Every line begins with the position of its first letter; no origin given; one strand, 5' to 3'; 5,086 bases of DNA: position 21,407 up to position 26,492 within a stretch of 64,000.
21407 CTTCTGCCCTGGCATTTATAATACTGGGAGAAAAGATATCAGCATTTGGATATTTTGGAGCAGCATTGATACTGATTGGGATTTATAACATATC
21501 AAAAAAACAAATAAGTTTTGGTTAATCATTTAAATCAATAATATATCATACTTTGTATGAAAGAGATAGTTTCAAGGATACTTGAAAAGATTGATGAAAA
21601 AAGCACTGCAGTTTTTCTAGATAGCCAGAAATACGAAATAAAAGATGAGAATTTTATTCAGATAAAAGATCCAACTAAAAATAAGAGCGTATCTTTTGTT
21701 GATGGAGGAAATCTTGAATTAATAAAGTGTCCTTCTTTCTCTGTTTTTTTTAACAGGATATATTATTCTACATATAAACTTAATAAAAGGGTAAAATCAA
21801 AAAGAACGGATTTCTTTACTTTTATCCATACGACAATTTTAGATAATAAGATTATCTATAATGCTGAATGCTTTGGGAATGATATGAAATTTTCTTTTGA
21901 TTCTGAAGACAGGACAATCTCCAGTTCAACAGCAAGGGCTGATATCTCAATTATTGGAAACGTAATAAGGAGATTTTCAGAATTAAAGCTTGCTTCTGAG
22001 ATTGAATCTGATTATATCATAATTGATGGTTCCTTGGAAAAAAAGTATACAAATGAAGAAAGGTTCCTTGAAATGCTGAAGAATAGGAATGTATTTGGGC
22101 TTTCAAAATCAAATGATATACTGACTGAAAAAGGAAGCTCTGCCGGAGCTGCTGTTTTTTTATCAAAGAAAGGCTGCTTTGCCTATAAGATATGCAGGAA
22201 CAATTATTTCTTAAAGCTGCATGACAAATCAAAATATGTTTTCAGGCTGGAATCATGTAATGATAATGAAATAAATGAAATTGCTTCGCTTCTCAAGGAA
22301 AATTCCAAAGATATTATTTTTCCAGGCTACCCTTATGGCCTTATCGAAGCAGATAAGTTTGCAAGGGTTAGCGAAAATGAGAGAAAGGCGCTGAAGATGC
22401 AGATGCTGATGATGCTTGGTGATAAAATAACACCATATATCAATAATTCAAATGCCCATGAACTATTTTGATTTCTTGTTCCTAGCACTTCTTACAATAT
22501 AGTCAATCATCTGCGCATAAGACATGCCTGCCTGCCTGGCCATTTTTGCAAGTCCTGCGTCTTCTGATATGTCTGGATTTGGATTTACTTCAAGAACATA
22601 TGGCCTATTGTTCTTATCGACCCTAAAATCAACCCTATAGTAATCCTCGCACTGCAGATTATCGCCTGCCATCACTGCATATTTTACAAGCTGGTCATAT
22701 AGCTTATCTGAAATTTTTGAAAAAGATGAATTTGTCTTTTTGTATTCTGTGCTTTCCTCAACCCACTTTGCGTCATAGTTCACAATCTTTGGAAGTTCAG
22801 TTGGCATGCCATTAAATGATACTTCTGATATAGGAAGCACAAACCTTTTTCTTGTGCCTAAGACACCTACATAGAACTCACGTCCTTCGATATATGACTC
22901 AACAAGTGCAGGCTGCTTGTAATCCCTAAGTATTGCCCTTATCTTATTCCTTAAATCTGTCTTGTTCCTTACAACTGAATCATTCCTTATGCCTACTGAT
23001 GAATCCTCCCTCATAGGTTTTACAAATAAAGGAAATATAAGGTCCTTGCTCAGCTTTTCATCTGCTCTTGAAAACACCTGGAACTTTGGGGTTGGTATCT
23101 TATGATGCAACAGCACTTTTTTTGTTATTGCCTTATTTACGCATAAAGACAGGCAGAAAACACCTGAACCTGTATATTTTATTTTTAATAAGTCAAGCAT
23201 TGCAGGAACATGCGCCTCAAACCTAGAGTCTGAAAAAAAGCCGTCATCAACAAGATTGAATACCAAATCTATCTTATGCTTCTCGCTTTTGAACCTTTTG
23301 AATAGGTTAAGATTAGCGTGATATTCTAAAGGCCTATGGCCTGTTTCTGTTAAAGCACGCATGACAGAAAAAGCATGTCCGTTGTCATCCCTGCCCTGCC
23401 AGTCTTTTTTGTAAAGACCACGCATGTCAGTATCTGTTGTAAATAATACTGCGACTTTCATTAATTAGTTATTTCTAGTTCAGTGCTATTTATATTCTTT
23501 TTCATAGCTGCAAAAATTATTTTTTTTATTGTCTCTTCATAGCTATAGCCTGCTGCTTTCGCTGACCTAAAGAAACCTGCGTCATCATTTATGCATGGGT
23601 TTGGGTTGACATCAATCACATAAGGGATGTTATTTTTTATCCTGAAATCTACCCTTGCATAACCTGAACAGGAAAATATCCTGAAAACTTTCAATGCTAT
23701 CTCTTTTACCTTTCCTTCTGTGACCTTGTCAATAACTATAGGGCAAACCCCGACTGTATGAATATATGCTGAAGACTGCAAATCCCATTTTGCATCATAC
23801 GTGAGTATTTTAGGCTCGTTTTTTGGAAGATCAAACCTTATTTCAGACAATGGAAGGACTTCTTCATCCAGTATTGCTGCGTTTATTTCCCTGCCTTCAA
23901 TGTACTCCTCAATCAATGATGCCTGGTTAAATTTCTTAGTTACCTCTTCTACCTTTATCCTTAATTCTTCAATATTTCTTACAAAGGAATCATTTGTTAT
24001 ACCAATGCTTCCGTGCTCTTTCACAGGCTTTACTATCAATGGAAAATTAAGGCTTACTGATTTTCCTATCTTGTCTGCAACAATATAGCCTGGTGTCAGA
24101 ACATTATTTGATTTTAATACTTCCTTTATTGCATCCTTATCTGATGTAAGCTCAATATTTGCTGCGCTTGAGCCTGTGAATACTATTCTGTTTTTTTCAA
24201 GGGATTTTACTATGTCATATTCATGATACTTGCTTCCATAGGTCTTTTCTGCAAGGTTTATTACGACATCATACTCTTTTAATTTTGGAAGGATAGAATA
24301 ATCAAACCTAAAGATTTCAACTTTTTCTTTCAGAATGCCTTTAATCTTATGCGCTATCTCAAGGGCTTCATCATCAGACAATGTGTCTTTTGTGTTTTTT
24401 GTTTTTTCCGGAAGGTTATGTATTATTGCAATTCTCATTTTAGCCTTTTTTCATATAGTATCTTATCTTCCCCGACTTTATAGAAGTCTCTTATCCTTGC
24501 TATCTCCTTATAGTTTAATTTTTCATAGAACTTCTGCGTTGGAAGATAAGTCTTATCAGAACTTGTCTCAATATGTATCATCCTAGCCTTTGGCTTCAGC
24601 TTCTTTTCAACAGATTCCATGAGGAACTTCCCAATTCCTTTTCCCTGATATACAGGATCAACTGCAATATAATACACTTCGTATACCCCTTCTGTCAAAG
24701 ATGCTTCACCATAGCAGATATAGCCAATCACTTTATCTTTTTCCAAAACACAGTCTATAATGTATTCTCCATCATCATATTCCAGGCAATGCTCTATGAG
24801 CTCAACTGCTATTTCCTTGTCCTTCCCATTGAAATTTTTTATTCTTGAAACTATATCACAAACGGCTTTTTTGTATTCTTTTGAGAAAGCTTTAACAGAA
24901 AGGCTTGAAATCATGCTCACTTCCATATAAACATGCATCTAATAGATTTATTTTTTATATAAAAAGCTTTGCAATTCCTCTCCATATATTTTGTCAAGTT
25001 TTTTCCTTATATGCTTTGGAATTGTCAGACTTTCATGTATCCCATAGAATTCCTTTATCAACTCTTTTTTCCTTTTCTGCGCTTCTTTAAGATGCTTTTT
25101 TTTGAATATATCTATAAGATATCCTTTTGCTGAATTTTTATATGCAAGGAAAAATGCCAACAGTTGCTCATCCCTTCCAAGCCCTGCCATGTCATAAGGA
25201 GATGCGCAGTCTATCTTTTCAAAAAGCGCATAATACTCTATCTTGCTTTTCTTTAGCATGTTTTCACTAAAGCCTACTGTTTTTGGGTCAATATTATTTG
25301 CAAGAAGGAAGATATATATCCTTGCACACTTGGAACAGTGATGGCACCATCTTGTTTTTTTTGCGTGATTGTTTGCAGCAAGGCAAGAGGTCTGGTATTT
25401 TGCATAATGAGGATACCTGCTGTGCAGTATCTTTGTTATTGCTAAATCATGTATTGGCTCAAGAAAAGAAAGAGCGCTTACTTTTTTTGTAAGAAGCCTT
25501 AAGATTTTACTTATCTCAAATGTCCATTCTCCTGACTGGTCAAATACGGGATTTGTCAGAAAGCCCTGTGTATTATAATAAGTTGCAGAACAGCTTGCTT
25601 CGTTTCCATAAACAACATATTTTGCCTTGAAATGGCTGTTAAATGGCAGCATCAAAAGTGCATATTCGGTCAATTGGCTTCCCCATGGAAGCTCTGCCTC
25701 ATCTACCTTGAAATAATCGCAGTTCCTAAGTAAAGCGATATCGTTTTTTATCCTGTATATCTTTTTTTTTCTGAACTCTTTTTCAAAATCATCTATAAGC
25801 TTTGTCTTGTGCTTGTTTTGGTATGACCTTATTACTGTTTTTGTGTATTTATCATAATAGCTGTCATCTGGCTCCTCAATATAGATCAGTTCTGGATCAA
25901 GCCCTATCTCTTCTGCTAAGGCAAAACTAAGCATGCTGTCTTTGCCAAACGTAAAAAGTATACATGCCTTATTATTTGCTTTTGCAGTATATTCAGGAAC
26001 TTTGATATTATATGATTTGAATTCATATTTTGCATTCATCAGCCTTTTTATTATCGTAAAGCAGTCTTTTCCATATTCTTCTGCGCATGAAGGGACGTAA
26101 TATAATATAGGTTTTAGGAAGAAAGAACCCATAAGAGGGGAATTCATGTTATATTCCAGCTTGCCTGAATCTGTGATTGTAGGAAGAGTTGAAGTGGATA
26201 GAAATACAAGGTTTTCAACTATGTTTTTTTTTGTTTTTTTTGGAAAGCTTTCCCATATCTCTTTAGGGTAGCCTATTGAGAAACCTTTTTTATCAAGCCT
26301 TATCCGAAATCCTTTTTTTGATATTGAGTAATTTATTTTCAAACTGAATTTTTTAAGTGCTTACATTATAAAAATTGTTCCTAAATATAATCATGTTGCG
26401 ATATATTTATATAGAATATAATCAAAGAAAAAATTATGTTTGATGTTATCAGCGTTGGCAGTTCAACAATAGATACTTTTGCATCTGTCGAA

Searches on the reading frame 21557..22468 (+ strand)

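Call 66: search_protein_families(library=ncbifam, proteins=[window:21557-22468:+], max_evalue=0.000001)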
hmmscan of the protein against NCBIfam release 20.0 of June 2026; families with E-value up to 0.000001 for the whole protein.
window:21557-22468:+ (304 aa): 1 family
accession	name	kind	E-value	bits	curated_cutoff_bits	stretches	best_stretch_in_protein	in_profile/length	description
NF041033.1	NurA_Sulf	equivalog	6.6e-08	32.2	400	0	218-284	252-315/331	DNA double-strand break repair nuclease NurA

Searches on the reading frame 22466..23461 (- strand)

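Call 16: search_protein_families(library=pfam, proteins=[window:22466-23461:-], max_evalue=0.00001)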
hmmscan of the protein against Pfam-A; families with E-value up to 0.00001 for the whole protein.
window:22466-23461:- (332 aa): 2 families
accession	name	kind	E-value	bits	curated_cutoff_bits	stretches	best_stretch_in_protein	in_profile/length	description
PF07478.18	Dala_Dala_lig_C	-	1.7e-32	113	24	1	121-323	6-203/204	D-ala D-ala ligase C-terminus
PF02655.19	ATP-grasp_3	-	6.8e-06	26.7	23.2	0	107-295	1-156/160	ATP-grasp domain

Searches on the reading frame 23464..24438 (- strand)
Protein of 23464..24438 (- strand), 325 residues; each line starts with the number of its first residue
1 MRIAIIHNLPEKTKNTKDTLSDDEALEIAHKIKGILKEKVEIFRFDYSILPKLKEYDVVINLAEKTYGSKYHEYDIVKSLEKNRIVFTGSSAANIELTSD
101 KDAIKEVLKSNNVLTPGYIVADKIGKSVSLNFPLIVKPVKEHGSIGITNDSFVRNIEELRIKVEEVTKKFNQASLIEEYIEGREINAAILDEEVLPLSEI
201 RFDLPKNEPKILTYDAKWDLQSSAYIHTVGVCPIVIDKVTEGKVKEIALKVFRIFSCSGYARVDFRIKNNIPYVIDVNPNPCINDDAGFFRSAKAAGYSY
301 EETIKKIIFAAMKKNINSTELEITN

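Call 16: search_protein_families(library=pfam, proteins=[window:23464-24438:-], max_evalue=0.00001)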
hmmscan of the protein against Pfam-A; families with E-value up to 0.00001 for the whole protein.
window:23464-24438:- (325 aa): 2 families
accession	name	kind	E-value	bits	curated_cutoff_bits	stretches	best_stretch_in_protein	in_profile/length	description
PF07478.18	Dala_Dala_lig_C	-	5.1e-29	101.7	24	1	129-308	34-203/204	D-ala D-ala ligase C-terminus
PF02655.19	ATP-grasp_3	-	3.4e-12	47.2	23.2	1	99-279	2-155/160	ATP-grasp domain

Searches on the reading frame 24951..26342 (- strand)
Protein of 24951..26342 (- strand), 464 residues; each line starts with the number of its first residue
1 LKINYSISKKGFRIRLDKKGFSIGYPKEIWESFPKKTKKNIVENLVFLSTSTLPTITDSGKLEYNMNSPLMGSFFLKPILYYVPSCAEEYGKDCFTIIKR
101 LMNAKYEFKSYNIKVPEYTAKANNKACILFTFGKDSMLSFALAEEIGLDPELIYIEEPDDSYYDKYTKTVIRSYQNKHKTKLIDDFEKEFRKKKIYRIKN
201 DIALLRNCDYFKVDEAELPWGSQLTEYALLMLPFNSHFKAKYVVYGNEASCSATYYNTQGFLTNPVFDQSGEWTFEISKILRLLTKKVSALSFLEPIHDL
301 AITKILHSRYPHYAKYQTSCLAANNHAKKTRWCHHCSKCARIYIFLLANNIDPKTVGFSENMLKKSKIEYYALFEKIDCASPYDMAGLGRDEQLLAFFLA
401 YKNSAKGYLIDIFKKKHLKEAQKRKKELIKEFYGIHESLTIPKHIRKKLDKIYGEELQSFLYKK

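Call 16: search_protein_families(library=pfam, proteins=[window:24951-26342:-], max_evalue=0.00001)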
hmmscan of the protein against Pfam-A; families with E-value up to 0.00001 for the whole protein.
window:24951-26342:- (464 aa): 0 families

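Call 42: search_protein_families(library=ncbifam, proteins=[window:24951-26342:-], max_evalue=0.00001)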
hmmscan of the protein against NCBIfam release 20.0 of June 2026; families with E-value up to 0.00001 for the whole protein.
window:24951-26342:- (464 aa): 1 family
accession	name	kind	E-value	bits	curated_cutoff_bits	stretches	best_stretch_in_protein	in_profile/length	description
NF041275.1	MurL_Xanthmoales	equivalog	7.6e-11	41.2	700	1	240-451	229-445/447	UDP-N-acetyl-alpha-D-muramoyl-L-alanyl-L-glutamate epimerase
